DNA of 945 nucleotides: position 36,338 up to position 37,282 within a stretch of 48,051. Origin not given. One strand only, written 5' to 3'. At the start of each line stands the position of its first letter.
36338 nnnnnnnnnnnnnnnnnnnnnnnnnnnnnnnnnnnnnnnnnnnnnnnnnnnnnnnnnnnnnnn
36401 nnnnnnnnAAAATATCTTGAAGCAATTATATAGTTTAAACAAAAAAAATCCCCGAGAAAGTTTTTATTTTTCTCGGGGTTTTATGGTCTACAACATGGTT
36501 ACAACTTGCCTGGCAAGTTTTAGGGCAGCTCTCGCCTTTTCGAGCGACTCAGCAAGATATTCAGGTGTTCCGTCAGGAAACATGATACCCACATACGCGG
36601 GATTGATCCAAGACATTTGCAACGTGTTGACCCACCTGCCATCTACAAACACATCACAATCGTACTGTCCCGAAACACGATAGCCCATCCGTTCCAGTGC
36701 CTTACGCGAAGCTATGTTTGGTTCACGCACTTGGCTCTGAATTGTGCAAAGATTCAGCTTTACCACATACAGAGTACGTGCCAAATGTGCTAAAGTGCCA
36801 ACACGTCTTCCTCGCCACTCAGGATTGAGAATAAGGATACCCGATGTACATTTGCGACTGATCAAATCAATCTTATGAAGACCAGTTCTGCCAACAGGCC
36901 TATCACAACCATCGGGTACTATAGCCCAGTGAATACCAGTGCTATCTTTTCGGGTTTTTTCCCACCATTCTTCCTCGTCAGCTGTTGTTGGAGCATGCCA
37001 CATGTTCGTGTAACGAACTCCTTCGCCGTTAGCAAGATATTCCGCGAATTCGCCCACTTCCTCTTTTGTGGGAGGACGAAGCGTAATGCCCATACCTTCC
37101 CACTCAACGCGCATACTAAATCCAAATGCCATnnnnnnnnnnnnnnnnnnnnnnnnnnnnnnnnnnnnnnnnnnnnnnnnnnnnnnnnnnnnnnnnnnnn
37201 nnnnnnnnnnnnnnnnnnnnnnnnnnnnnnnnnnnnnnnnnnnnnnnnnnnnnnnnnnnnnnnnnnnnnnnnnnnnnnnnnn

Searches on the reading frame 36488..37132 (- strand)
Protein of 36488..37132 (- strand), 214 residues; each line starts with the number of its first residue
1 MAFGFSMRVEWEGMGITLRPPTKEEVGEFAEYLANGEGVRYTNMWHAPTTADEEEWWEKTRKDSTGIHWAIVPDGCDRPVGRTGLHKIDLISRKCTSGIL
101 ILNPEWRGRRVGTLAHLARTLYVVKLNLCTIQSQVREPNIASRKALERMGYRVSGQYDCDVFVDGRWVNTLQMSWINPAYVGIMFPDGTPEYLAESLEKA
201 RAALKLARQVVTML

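Call 13: search_protein_families(library=pfam, proteins=[window:36488-37132:-], max_evalue=0.01)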
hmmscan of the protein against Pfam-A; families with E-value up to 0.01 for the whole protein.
window:36488-37132:- (214 aa): 2 families
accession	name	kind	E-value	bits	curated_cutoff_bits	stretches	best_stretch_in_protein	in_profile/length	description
PF13302.13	Acetyltransf_3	-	1.1e-15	58.9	25.4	1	16-152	2-138/138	Acetyltransferase (GNAT) domain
PF00583.31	Acetyltransf_1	-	4.4e-05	24.2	20.7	1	42-151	13-116/116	Acetyltransferase (GNAT) family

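Call 14: find_related_loci(query=window:36488-37132:-, collection=genome_contigs, flank=3000)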
Query window:36488-37132:- (214 aa) in genome_contigs; peptide patterns used: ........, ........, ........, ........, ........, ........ (x = any residue, [..] = any of these).
59 stretches matched a pattern; 1 encode a relative of the query (tblastn E <= 1e-3); 1 distinct loci.
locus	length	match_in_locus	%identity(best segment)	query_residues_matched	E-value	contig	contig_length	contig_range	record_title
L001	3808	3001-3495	39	52-213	3e-31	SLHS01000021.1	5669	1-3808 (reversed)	MAG: Patescibacteria group bacterium isolate CSSed165cm_164 CSSed16-5cm-70503, whole genome shotgun sequence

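Call 17: find_encoding_contigs(protein=window:36488-37132:-, flank=4000, max_places=10)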
Protein window:36488-37132:- (214 aa): no gene with exactly this product is on record in the collection.

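Call 20: find_homologous_proteins(query=window:36488-37132:-, max_evalue=1e-10)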
Query window:36488-37132:- (214 aa): 20 proteins with E <= 1e-10 among 247 candidates.
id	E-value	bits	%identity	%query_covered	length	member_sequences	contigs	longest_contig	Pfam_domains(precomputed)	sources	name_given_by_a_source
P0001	8.0e-145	498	100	100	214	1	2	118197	PF13302.14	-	-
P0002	2.5e-119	415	85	99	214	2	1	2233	PF13302.14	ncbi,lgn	-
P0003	1.5e-60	222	51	99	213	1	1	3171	PF13302.14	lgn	-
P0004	2.1e-57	212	48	99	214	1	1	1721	PF13302.14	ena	-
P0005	4.6e-57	211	50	99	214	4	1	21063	PF13302.14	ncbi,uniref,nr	ncbi:GNAT family N-acetyltransferase [candidate division WWE3 bacterium]|uniref:GNAT family N-acetyl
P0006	2.4e-55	205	49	99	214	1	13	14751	PF13302.14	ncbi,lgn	-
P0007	3.3e-53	198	49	99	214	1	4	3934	PF13302.14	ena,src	-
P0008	5.2e-53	198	48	99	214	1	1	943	PF13302.14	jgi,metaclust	metaclust:\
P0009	8.4e-53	197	48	99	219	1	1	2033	PF13302.14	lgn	-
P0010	9.1e-53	197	47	99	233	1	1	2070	PF13302.14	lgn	-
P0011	1.1e-52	197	46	99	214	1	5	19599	PF13302.14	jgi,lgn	-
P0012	1.3e-52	196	48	99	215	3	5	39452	PF13302.14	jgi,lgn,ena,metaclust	metaclust:\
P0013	3.8e-46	175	42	99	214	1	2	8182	PF13302.14,PF00583.32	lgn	-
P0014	2.0e-45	173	44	99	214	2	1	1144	PF13302.14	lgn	-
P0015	1.7e-44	170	43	99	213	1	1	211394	PF13302.14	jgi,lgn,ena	-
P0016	7.7e-43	164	42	99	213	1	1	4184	PF13302.14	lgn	-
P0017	9.2e-39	151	40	97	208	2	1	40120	PF13302.14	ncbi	-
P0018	7.8e-36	142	38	99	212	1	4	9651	PF13302.14,PF00583.32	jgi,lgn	-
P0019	6.9e-32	129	46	75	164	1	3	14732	PF13302.14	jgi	jgi:RimJ/RimL family protein N-acetyltransferase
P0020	2.7e-20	91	38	83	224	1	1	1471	PF13302.14,PF00583.32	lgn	-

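Call 22: find_encoding_contigs(protein=P0002, flank=3000, max_places=5)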
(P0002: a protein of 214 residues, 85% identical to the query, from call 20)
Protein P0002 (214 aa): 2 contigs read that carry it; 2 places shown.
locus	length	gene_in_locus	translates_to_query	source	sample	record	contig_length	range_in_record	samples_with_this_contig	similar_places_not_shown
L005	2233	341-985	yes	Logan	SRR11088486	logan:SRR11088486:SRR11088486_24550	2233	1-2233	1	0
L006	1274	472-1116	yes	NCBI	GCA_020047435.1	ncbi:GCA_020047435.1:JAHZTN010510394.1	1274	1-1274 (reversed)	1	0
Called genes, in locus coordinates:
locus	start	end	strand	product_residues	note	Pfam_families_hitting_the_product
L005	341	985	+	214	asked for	PF13302:Acetyltransf_3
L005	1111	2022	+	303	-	PF18723:HMUDK_hel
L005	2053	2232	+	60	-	?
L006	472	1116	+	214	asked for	PF13302:Acetyltransf_3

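Call 26: find_related_loci(query=A2, collection=genome_contigs, flank=2500)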
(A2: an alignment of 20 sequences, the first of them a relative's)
Query A2 (214 aa) in genome_contigs; peptide patterns used: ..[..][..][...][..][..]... (x = any residue, [..] = any of these).
17 stretches matched a pattern; 4 encode a relative of the query (tblastn E <= 1e-3); 4 distinct loci.
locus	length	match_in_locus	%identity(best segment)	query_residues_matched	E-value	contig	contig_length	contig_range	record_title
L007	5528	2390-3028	50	3-214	3e-64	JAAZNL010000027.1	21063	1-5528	MAG: candidate division WWE3 bacterium isolate AS27yjCOA_165 58887_AS27, whole genome shotgun sequence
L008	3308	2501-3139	47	3-214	3e-63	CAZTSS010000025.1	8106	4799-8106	MAG TPA_asm: uncultured Candidatus Saccharibacteria bacterium isolate SRP239243_co2_16 genome assembly, contig: NODE_156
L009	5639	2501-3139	48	3-214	2e-62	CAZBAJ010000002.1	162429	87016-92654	MAG TPA_asm: uncultured Candidatus Saccharibacteria bacterium isolate SRP263991_co1_503 genome assembly, contig: NODE_32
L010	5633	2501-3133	41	3-213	1e-44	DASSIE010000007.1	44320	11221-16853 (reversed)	MAG TPA_asm: Patescibacteria group bacterium isolate SMAG_U1079 k141_397974, whole genome shotgun sequence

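Call 29: find_related_loci(query=A2, collection=metagenome_contigs, flank=2500)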
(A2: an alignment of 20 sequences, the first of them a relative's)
Query A2 (214 aa) in metagenome_contigs; peptide patterns used: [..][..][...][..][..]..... (x = any residue, [..] = any of these).
47 stretches matched a pattern; 3 encode a relative of the query (tblastn E <= 1e-3); 3 distinct loci.
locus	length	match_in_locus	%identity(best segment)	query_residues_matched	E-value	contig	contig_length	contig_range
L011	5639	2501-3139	46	3-214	4e-59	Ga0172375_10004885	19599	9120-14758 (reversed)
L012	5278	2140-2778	46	3-214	4e-59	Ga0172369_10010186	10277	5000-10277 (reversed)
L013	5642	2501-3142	42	1-214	4e-45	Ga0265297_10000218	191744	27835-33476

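Call 30: find_encoding_contigs(protein=P0003, flank=2500, max_places=3)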
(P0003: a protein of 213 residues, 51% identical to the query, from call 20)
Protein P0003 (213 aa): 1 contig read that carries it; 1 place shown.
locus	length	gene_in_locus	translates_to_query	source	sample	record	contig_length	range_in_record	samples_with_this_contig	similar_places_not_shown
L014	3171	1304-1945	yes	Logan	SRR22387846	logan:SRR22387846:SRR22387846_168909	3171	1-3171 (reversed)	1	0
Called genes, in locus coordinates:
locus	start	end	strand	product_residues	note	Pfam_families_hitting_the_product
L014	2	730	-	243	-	?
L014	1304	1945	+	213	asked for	PF13302:Acetyltransf_3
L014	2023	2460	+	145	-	PF27226:AF_1845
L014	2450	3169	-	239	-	?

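Call 31: find_encoding_contigs(protein=P0006, flank=2500, max_places=3)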
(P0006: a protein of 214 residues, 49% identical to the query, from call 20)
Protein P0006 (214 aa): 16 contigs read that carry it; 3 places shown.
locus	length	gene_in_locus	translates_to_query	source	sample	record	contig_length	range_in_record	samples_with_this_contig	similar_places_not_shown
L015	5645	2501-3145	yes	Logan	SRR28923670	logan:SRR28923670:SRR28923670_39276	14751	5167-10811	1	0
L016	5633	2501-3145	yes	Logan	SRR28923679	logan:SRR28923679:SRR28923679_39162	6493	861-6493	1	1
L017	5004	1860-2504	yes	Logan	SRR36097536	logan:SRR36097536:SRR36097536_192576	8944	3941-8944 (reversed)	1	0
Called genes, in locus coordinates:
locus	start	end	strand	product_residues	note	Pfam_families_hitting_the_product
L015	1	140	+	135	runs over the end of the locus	-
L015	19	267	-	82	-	-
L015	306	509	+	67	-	-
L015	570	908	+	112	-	-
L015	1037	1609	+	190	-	-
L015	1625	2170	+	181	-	PF00565:SNase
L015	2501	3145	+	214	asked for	PF13302:Acetyltransf_3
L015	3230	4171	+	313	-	PF01699:Na_Ca_ex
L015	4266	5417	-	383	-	PF05958:tRNA_U5-meth_tr (weak), PF13649:Methyltransf_25 (weak), PF05958:tRNA_U5-meth_tr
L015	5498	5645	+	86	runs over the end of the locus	-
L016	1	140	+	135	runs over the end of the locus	-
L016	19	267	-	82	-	-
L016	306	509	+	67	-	-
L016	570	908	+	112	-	-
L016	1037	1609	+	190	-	-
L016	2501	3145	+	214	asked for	PF13302:Acetyltransf_3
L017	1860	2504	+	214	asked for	PF13302:Acetyltransf_3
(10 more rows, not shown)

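Call 32: find_encoding_contigs(protein=P0007, flank=2500, max_places=3)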
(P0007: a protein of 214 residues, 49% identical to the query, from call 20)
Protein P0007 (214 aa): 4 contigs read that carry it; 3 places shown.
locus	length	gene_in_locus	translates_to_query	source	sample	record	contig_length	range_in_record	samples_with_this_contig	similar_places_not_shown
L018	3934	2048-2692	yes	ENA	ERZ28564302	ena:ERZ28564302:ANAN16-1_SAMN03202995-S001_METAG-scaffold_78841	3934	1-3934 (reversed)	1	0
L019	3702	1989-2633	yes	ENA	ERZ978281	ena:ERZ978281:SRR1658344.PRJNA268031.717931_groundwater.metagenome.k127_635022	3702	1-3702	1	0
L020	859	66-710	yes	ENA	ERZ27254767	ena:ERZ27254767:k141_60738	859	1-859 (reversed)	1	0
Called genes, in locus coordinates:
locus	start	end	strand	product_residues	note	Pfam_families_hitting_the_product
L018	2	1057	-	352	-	?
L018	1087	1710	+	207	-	PF13624:SurA_N_3 (weak), PF13623:SurA_N_2 (weak)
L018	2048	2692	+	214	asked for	PF13302:Acetyltransf_3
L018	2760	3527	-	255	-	PF13098:Thioredoxin_2 (weak), PF13462:Thioredoxin_4, PF01323:DSBA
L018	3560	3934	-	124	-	?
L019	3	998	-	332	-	?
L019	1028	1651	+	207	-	PF13624:SurA_N_3 (weak), PF13623:SurA_N_2 (weak)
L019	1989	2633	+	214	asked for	PF13302:Acetyltransf_3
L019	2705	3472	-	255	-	PF13098:Thioredoxin_2 (weak), PF13462:Thioredoxin_4, PF01323:DSBA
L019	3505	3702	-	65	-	?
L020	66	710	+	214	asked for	PF13302:Acetyltransf_3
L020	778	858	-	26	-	?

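Call 33: find_encoding_contigs(protein=P0012, flank=2500, max_places=3)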
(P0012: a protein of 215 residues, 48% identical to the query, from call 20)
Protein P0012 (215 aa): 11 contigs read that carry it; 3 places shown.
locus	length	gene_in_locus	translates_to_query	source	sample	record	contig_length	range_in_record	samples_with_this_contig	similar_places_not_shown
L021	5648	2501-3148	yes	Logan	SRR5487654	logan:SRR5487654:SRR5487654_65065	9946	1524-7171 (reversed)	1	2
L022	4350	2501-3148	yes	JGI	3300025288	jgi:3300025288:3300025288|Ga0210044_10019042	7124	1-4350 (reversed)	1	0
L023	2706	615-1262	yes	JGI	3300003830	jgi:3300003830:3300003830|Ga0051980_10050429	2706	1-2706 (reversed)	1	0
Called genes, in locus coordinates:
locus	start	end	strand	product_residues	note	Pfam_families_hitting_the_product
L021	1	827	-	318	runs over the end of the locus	-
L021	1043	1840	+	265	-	PF02388:FemAB (faint)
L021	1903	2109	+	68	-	-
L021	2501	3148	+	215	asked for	PF13302:Acetyltransf_3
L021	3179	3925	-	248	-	PF05401:NodS (weak), PF13489:Methyltransf_23, PF07021:MetW (weak), PF13847:Methyltransf_31, PF08241:Methyltransf_11, PF08242:Methyltransf_12, PF13649:Methyltransf_25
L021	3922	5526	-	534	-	-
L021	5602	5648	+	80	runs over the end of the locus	PF03734:YkuD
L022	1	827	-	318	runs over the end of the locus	-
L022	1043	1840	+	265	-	PF02388:FemAB (faint)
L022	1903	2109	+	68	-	-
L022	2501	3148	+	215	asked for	PF13302:Acetyltransf_3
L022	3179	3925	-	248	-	PF05401:NodS (weak), PF13489:Methyltransf_23, PF07021:MetW (weak), PF13847:Methyltransf_31, PF08241:Methyltransf_11, PF08242:Methyltransf_12, PF13649:Methyltransf_25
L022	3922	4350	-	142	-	?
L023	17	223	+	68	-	-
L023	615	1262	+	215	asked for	PF13302:Acetyltransf_3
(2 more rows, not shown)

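Call 34: find_encoding_contigs(protein=P0013, flank=2500, max_places=2)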
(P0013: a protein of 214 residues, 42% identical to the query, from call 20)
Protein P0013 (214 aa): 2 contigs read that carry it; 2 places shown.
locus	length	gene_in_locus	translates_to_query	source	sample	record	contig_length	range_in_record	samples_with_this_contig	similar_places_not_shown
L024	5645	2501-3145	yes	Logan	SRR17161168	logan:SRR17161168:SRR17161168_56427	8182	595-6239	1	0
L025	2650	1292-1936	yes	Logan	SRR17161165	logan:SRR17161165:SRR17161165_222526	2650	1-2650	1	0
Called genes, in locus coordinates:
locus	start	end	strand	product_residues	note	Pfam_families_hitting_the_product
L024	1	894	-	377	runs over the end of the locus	PF26514:DUF8173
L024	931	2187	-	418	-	-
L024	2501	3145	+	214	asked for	PF13302:Acetyltransf_3, PF00583:Acetyltransf_1 (weak)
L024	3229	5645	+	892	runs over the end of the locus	PF07517:SecA_DEAD, PF01043:SecA_PP_bind, PF21090:P-loop_SecA, PF07516:SecA_SW, PF02810:SEC-C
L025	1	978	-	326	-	?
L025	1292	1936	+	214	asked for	PF13302:Acetyltransf_3, PF00583:Acetyltransf_1 (weak)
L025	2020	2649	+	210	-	?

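Call 35: find_encoding_contigs(protein=P0015, flank=2500, max_places=2)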
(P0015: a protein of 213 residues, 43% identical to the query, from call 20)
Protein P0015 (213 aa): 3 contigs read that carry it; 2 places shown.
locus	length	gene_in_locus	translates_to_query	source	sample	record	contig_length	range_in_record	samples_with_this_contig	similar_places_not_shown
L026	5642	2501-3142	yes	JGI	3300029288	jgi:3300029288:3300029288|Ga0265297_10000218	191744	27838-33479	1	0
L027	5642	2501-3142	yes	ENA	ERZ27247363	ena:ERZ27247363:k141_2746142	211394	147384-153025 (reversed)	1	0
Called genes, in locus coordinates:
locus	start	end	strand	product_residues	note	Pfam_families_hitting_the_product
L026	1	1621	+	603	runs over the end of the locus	PF00005:ABC_tran, PF13304:AAA_21 (faint)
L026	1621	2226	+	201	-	PF01564:Spermine_synth, PF08241:Methyltransf_11 (weak), PF08242:Methyltransf_12 (weak), PF13649:Methyltransf_25, PF13847:Methyltransf_31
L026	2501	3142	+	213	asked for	PF13302:Acetyltransf_3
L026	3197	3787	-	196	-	PF13207:AAA_17, PF13238:AAA_18 (weak)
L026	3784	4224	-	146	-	PF18917:LiaI-LiaF-like_TM1, PF22570:LiaF-TM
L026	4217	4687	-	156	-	PF04024:PspC, PF18917:LiaI-LiaF-like_TM1, PF22570:LiaF-TM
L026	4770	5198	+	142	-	PF07884:VKOR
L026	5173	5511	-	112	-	-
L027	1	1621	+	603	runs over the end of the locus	PF00005:ABC_tran, PF13304:AAA_21 (faint)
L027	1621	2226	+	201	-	PF01564:Spermine_synth, PF08241:Methyltransf_11 (weak), PF08242:Methyltransf_12 (weak), PF13649:Methyltransf_25, PF13847:Methyltransf_31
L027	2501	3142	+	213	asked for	PF13302:Acetyltransf_3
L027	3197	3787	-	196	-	PF13207:AAA_17, PF13238:AAA_18 (weak)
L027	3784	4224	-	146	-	PF18917:LiaI-LiaF-like_TM1, PF22570:LiaF-TM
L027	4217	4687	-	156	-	PF04024:PspC, PF18917:LiaI-LiaF-like_TM1, PF22570:LiaF-TM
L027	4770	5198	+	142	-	PF07884:VKOR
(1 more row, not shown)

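Call 36: find_encoding_contigs(protein=P0017, flank=2500, max_places=2)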
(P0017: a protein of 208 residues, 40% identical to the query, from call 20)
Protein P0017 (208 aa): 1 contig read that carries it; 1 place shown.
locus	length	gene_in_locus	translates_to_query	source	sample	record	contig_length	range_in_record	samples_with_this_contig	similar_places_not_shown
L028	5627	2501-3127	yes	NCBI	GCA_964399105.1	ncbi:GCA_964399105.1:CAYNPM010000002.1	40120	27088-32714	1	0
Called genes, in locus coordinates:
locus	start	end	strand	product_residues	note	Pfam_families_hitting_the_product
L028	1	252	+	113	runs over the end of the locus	PF06305:LapA_dom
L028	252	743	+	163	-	PF00293:NUDIX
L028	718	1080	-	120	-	PF13430:DUF4112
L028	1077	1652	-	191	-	PF04307:YdjM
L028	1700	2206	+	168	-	-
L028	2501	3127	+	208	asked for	PF13302:Acetyltransf_3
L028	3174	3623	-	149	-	PF00293:NUDIX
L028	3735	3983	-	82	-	-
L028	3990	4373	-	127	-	PF00076:RRM_1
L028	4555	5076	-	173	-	PF20122:DUF6512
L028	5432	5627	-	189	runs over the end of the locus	PF01872:RibD_C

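Call 37: find_encoding_contigs(protein=P0018, flank=2500, max_places=2)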
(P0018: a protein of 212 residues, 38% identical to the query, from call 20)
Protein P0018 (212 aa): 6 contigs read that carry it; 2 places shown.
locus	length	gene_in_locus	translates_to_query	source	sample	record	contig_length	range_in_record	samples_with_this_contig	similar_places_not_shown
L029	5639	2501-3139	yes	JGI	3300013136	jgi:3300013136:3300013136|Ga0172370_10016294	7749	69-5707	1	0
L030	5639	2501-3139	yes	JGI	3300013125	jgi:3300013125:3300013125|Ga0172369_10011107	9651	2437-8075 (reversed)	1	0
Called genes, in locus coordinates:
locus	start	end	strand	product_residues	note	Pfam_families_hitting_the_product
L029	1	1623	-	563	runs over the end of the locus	?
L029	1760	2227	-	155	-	-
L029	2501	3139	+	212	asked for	PF13302:Acetyltransf_3, PF00583:Acetyltransf_1 (weak)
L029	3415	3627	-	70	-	-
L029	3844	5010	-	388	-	PF05496:RuvB_N, PF00004:AAA, PF07724:AAA_2 (faint), PF07728:AAA_5 (weak), PF13191:AAA_16 (faint), PF13401:AAA_22 (faint), PF16193:AAA_assoc_2, PF12002:MgsA_C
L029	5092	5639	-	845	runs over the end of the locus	PF00690:Cation_ATPase_N, PF00122:E1-E2_ATPase, PF00702:Hydrolase, PF13246:Cation_ATPase, PF00689:Cation_ATPase_C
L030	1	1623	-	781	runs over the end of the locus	PF02190:LON_substr_bdg, PF00004:AAA, PF07728:AAA_5 (weak), PF22667:Lon_lid, PF05362:Lon_C, PF13541:ChlI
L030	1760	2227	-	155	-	-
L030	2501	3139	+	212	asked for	PF13302:Acetyltransf_3, PF00583:Acetyltransf_1 (weak)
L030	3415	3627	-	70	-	-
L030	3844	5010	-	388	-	PF05496:RuvB_N, PF00004:AAA, PF07724:AAA_2 (faint), PF07728:AAA_5 (weak), PF13191:AAA_16 (faint), PF13401:AAA_22 (faint), PF16193:AAA_assoc_2, PF12002:MgsA_C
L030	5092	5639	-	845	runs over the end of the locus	PF00690:Cation_ATPase_N, PF00122:E1-E2_ATPase, PF00702:Hydrolase, PF13246:Cation_ATPase, PF00689:Cation_ATPase_C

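Call 38: find_encoding_contigs(protein=P0016, flank=2500, max_places=2)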
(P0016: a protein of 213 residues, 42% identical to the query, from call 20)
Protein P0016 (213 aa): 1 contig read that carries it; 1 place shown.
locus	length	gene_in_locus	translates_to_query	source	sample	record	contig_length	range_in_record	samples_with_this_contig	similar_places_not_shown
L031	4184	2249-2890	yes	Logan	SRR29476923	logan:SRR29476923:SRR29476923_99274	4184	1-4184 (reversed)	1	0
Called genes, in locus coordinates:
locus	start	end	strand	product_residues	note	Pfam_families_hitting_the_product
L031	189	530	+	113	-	PF06305:LapA_dom (weak)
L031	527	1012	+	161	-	PF00293:NUDIX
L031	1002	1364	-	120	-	PF13430:DUF4112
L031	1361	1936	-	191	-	PF04307:YdjM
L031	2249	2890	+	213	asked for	PF13302:Acetyltransf_3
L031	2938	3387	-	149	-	PF00293:NUDIX, PF14815:NUDIX_4 (faint)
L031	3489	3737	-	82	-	-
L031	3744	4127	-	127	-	PF00076:RRM_1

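Call 62: search_solved_structures(query=window:36488-37132:-, max_evalue=0.01)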
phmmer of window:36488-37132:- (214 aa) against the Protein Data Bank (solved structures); distinct sequences matched with E-value up to 0.01: 11.
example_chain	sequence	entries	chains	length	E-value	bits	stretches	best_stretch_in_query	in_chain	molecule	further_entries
3tcv_A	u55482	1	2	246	3.6e-07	33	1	11-176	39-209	GCN5-related N-acetyltransferase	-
6cy6_A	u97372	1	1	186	3.8e-05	26.4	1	16-181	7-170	Spermidine N(1)-acetyltransferase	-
4r9m_A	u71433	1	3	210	4.7e-05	26.1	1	16-181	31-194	Spermidine N(1)-acetyltransferase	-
3wr7_A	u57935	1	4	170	4.8e-05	26.1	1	16-180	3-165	Spermidine N1-acetyltransferase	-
6vfm_A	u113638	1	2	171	9.6e-05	25.1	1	17-180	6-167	Spermidine N1-acetyltransferase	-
6vfn_A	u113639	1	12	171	0.00011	24.8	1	18-180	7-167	Spermidine N1-acetyltransferase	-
3tth_A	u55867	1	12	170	0.00092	21.9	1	71-173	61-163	Spermidine N1-acetyltransferase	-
6d72_A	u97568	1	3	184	0.0013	21.4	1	17-182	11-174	Spermidine N1-acetyltransferase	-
5wif_A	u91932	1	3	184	0.0013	21.4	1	17-182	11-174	Spermidine N1-acetyltransferase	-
1nsl_A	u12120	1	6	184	0.0033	20.1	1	57-169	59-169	Probable acetyltransferase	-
7kwj_A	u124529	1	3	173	0.0071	19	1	34-180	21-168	Spermidine N(1)-acetyltransferase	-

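Call 63: search_protein_families(library=ncbifam, proteins=[window:36488-37132:-], max_evalue=0.01)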
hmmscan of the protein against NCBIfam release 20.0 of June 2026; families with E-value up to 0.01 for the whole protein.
window:36488-37132:- (214 aa): 3 families
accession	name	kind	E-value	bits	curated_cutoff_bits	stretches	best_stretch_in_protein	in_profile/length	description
TIGR03585.1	PseH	equivalog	6.6e-07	29.5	93.1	1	52-169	37-151/156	UDP-4-amino-4,6-dideoxy-N-acetyl-beta-L-altrosamine N-acetyltransferase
NF011709.0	PRK15130.1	equivalog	6.8e-06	26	218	1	55-181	46-170/186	spermidine N1-acetyltransferase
NF040503.1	resist_ArsN1a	equivalog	5.3e-05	23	170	1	91-173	69-155/159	arsinothricin resistance N-acetyltransferase ArsN1 family A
